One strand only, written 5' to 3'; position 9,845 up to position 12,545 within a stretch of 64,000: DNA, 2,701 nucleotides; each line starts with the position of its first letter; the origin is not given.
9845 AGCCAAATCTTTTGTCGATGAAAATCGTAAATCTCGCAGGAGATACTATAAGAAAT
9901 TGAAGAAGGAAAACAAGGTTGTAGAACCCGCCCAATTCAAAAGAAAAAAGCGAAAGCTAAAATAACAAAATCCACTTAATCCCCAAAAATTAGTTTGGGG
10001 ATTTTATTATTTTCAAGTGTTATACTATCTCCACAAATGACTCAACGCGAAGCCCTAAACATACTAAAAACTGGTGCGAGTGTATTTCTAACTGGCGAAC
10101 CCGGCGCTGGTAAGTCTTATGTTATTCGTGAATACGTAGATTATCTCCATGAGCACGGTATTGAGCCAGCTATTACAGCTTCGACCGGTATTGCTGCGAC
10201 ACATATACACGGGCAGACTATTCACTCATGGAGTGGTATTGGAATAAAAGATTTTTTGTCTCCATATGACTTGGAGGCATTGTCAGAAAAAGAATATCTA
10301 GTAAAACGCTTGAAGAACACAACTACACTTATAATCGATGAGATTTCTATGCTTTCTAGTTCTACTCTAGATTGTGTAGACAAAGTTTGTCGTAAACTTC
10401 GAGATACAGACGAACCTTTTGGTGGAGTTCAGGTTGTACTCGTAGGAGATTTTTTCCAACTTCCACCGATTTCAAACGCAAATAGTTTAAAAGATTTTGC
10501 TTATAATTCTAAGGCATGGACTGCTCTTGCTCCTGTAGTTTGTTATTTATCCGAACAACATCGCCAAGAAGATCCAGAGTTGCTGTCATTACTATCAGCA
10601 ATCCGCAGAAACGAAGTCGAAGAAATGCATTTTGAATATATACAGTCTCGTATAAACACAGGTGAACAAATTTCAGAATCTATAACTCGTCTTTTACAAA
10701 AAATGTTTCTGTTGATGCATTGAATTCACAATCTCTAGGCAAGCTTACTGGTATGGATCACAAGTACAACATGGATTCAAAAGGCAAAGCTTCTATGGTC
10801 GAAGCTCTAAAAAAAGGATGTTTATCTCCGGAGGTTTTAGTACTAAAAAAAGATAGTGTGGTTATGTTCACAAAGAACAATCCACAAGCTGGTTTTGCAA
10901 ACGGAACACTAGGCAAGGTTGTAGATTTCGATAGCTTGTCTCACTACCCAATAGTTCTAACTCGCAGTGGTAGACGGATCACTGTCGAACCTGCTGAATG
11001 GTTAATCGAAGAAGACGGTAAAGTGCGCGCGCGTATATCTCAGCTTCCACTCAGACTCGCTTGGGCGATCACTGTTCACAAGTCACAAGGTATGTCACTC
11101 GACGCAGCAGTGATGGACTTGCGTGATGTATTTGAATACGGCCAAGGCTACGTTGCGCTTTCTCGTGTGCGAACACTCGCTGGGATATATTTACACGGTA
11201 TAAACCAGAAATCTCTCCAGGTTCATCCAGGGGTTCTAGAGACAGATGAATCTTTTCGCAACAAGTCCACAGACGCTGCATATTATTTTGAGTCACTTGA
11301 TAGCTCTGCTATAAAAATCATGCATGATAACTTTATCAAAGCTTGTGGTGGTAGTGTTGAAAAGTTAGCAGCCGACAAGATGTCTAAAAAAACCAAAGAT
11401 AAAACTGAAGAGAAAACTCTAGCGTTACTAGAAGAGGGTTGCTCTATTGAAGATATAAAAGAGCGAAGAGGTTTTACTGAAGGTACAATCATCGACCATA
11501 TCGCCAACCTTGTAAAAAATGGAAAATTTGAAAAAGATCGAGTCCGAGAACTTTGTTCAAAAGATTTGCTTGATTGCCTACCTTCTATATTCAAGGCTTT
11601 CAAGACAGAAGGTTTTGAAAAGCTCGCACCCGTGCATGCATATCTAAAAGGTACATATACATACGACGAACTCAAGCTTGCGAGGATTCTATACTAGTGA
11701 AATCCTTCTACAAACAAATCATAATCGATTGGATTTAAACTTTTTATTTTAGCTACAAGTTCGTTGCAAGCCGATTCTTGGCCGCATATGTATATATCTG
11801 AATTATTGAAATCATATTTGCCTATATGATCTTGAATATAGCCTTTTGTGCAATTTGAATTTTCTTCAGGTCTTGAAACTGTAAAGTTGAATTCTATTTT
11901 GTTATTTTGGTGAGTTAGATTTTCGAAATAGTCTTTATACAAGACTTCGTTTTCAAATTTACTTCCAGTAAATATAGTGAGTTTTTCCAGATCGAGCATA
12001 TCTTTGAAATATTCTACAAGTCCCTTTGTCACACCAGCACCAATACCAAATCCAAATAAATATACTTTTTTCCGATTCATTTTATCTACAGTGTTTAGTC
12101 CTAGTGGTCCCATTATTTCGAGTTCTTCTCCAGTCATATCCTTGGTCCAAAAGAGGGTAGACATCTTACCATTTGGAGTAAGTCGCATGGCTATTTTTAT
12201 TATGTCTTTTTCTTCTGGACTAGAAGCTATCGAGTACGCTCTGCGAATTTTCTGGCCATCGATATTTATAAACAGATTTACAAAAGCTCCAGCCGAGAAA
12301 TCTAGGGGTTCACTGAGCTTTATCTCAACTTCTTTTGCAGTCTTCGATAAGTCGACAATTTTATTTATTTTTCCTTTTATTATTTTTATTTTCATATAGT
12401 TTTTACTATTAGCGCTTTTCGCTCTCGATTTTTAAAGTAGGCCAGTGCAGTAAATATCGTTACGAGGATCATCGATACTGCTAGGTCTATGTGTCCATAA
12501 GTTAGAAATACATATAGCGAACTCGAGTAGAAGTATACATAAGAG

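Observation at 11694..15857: Split NOX-like flavocytochrome module (apbE, ferric-reductase membrane domain, FNR-like reductase) next to a two-component system and rubredoxin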

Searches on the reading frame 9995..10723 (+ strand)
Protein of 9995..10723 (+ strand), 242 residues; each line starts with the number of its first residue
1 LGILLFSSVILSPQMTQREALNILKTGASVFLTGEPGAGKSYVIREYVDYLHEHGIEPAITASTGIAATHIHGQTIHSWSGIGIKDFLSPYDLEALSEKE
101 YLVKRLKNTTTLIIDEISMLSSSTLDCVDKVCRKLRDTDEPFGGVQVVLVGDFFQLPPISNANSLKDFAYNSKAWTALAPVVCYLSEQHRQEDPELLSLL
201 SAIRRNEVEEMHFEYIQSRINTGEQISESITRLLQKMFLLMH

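Call 70: search_protein_families(library=pfam, proteins=[window:9995-10723:+], max_evalue=0.01)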
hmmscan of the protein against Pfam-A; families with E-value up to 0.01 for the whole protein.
window:9995-10723:+ (242 aa): 13 families
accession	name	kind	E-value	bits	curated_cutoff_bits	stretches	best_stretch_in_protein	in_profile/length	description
PF05970.20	PIF1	-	7.1e-35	121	25.9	1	24-194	19-192/223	PIF1-like helicase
PF13604.12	AAA_30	-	5.1e-19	69.2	27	1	16-224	5-190/191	AAA domain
PF13245.12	AAA_19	-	1.9e-13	51.2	25.1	1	17-159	1-132/134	AAA domain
PF13401.12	AAA_22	-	2.1e-09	38.2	27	1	26-151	4-122/130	AAA domain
PF13191.12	AAA_16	-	1.9e-05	25.7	32.6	1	25-55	20-52/167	AAA ATPase domain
PF20720.3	nSTAND3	-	5.5e-05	23.4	27.2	1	18-71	8-61/155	Novel STAND NTPase 3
PF13479.12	AAA_24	-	0.00012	22.4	27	1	27-140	2-97/195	AAA domain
PF13086.12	AAA_11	-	0.00016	22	27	0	16-54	5-44/257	AAA domain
PF01443.25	Viral_helicase1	-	0.0004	20.7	21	0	33-190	4-131/228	Viral superfamily 1 RNA helicase core domain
PF07728.20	AAA_5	-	0.0005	20.5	22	1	30-126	2-84/139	AAA domain (dynein-related subfamily)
PF00270.35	DEAD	-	0.00093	19.4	26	0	16-43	3-30/167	DEAD/DEAH box helicase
PF03266.21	NTPase_1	-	0.0016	18.7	23.9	0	30-56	2-28/168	NTPase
PF07693.20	KAP_NTPase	-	0.0076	16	20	0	25-108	18-48/293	KAP family P-loop domain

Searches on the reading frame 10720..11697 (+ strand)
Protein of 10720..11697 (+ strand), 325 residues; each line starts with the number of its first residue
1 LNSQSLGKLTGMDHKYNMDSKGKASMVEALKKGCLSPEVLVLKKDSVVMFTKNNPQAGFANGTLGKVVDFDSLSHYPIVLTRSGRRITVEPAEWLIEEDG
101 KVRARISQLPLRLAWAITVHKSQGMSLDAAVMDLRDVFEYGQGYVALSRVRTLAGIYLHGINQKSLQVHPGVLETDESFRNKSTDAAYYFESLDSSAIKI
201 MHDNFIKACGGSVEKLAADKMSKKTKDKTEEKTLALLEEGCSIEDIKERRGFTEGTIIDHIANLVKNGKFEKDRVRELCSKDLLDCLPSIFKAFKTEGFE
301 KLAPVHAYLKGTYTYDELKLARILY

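Call 70: search_protein_families(library=pfam, proteins=[window:10720-11697:+], max_evalue=0.01)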
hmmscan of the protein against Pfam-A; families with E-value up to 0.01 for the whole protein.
window:10720-11697:+ (325 aa): 4 families
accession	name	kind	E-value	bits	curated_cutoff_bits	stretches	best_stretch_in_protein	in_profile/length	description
PF14493.12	HTH_40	-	6.9e-17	62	27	1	229-322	1-89/89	Helix-turn-helix domain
PF21530.3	Pif1_2B_dom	-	7.6e-05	22.8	23.9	1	28-70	4-47/47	DNA helicase Pif1, 2B domain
PF13538.12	UvrD_C_2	-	0.00086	19.6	27.4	1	113-154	1-49/52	UvrD-like helicase C-terminal domain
PF18335.7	SH3_13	-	0.0025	18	41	1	45-72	29-56/65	ATP-dependent RecD-like DNA helicase SH3 domain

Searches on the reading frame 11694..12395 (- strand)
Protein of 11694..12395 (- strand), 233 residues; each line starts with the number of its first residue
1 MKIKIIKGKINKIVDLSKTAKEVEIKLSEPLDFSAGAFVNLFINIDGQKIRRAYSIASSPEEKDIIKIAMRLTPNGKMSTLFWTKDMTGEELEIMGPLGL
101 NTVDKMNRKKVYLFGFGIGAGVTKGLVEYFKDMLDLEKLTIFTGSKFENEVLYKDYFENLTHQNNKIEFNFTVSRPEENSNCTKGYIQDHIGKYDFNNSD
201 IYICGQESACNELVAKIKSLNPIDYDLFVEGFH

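Call 3: search_protein_families(library=pfam, proteins=[window:11694-12395:-], max_evalue=0.1)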
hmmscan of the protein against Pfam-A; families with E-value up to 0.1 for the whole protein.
window:11694-12395:- (233 aa): 2 families
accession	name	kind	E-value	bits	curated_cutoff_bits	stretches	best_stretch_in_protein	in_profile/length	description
PF00970.30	FAD_binding_6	-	7.4e-13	49.1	21.1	1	9-99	3-95/99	Oxidoreductase FAD-binding domain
PF00175.26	NAD_binding_1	-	2e-07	32.1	22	1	134-207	23-101/109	Oxidoreductase NAD-binding domain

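Call 4: search_protein_families(library=ncbifam, proteins=[window:11694-12395:-], max_evalue=0.1)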
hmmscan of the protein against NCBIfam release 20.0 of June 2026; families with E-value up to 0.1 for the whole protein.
window:11694-12395:- (233 aa): 21 families
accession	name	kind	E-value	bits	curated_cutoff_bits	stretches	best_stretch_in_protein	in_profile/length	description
NF045803.1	MethMoxFADbindMmoC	equivalog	1.8e-24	86.1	500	1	16-232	124-340/343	aromatic/alkene monooxygenase hydroxylase FAD-binding subunit MmoC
NF040810.1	BenC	equivalog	6.1e-24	84.8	430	1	4-217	103-315/333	benzoate 1,2-dioxygenase electron transfer component BenC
NF005963.0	PRK08051.1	equivalog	7.9e-19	67.9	230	1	4-206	2-203/233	NAD(P)H-flavin reductase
NF008822.0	PRK11872.1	equivalog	2e-18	66.5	402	1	6-214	107-317/341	anthranilate 1,2-dioxygenase electron transfer component AntC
TIGR02160.1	PA_CoA_Oxy5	hypoth_equivalog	3.9e-16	58.8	420.8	1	21-189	21-191/352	1,2-phenylacetyl-CoA epoxidase subunit PaaE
NF058606.1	GlBtMonoRdsGbcB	equivalog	4.3e-15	55.5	500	1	33-209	43-224/362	glycine betaine monooxygenase reductase subunit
NF052252.1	flav_redu_LuxG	exception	6.9e-15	54.8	340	1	6-208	1-204/232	flavin mononucleotide reductase LuxG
TIGR01941.1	nqrF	equivalog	7.8e-15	54.7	295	1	42-211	198-382/405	NADH:ubiquinone reductase (Na(+)-transporting) subunit F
NF008178.0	PRK10926.1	equivalog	1.4e-12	47.4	390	1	6-193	5-191/248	ferredoxin--NADP(+) reductase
NF009805.0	PRK13289.1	equivalog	2.2e-11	43.3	432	1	31-220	183-380/399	NO-inducible flavohemoprotein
TIGR02911.1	sulfite_red_B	equivalog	4.4e-11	42.4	288.6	1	56-200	49-189/261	anaerobic sulfite reductase subunit AsrB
NF006220.0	PRK08345.1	subfamily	1.1e-09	38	395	1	21-183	26-189/294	cytochrome-c3 hydrogenase subunit gamma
NF007964.0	PRK10684.1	equivalog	3.8e-09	35.9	383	1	32-232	36-237/333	NADH oxidoreductase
NF040830.1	sulfhyd_ShyC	equivalog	1.6e-08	34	600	1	19-182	25-182/288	NAD(P)-dependent hydrogenase/sulfhydrogenase 2 subunit gamma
NF000797.0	PRK00054.1-2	equivalog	2.5e-08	33.5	270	1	32-208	41-205/267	dihydroorotate dehydrogenase electron transfer subunit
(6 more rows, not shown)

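Call 31: search_solved_structures(query=window:11694-12395:-, max_evalue=0.001, show_alignments=1)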
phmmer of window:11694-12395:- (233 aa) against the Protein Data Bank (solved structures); distinct sequences matched with E-value up to 0.001: 44.
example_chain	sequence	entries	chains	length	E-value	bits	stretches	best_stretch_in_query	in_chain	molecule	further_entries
7qty_A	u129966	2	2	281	9.2e-11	45.4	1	48-231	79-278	Na(+)-translocating NADH-quinone reductase subunit F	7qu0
1tvc_A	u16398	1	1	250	8.4e-10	42.3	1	31-215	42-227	METHANE MONOOXYGENASE COMPONENT C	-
1fdr_A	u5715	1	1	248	1.4e-09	41.6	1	7-178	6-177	FLAVODOXIN REDUCTASE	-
4u9u_A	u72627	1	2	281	1.7e-09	41.3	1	48-222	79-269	Na(+)-translocating NADH-quinone reductase subunit F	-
8ad4_A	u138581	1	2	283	1.7e-09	41.3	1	48-222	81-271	Na(+)-translocating NADH-quinone reductase subunit F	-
4uaj_A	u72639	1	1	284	1.7e-09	41.3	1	48-222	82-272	Na(+)-translocating NADH-quinone reductase subunit F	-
8ad3_A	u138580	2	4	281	2.4e-09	40.8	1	48-191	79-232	Na(+)-translocating NADH-quinone reductase subunit F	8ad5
7xk3_F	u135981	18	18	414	4.3e-09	40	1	48-221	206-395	Na(+)-translocating NADH-quinone reductase subunit F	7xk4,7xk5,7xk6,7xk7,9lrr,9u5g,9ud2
1krh_A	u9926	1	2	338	4.3e-09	40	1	2-206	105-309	Benzoate 1,2-Dioxygenase Reductase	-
8a1t_F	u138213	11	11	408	4.3e-09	40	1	48-221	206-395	Na(+)-translocating NADH-quinone reductase subunit F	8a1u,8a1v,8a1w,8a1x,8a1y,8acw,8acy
3fpk_A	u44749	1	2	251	5.5e-09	39.6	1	7-178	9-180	Ferredoxin-NADP reductase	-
5ogx_A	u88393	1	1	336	6.8e-09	39.3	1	9-122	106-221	Cytochrome P450 reductase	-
7qu3_A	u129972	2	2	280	4.7e-08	36.6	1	47-191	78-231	Na(+)-translocating NADH-quinone reductase subunit F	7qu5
4wqm_A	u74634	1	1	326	1.4e-07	35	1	22-218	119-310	Toluene-4-monooxygenase electron transfer component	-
1a8p_A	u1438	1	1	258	5.1e-07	33.2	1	30-159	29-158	NADPH:FERREDOXIN OXIDOREDUCTASE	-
8qq5_A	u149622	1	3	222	8.7e-06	29.2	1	8-232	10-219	Oxidoreductase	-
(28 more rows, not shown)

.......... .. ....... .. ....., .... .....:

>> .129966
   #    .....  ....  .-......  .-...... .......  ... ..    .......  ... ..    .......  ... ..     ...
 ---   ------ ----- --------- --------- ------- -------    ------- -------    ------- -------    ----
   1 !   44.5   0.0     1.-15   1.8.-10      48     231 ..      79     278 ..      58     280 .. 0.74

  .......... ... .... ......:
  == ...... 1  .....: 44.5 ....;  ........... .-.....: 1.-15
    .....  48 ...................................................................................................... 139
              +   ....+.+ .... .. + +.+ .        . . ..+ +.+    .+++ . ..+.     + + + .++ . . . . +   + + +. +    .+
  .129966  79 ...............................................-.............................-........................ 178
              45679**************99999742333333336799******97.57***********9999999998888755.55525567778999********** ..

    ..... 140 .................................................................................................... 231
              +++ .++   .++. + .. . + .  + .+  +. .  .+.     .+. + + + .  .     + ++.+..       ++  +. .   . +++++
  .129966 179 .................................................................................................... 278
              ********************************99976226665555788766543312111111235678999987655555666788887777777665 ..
